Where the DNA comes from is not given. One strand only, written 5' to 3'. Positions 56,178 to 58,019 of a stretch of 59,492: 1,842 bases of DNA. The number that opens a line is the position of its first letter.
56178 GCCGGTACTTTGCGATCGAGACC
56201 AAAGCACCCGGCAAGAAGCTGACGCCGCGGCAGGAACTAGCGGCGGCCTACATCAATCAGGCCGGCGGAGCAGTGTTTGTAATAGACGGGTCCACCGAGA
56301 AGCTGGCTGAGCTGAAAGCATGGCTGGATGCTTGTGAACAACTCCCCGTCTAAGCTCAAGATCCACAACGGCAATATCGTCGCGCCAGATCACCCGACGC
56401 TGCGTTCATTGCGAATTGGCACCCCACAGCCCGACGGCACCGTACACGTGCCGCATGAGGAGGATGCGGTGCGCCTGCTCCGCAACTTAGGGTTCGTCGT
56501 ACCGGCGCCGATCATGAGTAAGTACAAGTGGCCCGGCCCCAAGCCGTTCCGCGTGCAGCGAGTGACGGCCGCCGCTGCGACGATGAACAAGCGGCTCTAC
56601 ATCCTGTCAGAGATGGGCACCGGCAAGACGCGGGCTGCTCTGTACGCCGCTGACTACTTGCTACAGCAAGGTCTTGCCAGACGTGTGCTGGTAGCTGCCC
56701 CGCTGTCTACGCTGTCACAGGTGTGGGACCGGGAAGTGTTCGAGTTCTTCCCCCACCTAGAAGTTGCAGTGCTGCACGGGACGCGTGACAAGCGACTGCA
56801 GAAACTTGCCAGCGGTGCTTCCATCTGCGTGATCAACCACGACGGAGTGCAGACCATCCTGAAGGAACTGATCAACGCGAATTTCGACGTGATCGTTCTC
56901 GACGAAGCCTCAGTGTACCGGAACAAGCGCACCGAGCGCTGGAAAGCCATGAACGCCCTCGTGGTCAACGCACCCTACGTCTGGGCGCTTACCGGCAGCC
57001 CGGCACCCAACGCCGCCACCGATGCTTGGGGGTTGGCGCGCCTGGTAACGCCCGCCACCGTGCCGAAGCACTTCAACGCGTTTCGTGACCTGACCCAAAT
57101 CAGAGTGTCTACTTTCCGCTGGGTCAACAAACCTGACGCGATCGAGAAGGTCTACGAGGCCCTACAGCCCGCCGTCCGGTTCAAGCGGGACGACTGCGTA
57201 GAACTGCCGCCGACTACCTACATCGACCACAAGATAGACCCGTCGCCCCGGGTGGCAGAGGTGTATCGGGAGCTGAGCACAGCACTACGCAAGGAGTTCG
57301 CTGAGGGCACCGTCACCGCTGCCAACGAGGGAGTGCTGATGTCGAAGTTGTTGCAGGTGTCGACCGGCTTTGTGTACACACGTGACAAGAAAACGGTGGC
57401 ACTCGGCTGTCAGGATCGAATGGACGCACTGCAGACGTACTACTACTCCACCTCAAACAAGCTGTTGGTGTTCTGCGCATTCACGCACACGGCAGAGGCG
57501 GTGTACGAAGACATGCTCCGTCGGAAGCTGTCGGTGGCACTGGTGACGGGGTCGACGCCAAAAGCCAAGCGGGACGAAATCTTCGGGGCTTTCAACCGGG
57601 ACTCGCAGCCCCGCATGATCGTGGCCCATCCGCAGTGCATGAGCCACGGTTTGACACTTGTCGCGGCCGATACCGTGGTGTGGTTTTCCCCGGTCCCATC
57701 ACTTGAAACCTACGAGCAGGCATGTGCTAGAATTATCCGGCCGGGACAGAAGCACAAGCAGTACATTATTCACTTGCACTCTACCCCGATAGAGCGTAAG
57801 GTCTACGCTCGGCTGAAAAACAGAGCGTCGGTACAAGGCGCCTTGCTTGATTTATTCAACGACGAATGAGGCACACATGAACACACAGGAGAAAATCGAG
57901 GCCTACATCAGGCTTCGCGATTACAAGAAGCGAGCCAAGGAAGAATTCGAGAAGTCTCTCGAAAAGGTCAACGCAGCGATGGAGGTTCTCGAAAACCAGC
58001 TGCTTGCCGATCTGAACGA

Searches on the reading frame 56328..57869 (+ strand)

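Call 20: search_protein_families(library=phrogs, proteins=[window:56328-57869:+], max_evalue=0.001)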
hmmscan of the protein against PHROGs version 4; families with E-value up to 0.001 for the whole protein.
window:56328-57869:+ (513 aa): 7 families
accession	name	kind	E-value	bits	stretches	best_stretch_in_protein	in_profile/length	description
phrog_62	-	DNA, RNA and nucleotide metabolism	6.3e-103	346.5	1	69-508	693-1134/1881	DNA helicase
phrog_16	-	DNA, RNA and nucleotide metabolism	9.2e-25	88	1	72-485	272-599/986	DNA helicase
phrog_29996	-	unknown function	9.7e-16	57.9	1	92-487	747-1143/1189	-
phrog_11354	-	unknown function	9.3e-13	48.9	1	429-508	25-106/116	-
phrog_21391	-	DNA, RNA and nucleotide metabolism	7.3e-09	34.3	1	375-477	1358-1459/2021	DNA helicase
phrog_23807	-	unknown function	2.5e-08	33.1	1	376-482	529-642/1053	-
phrog_24008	-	DNA, RNA and nucleotide metabolism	0.0002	20.3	0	86-234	494-642/1006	helicase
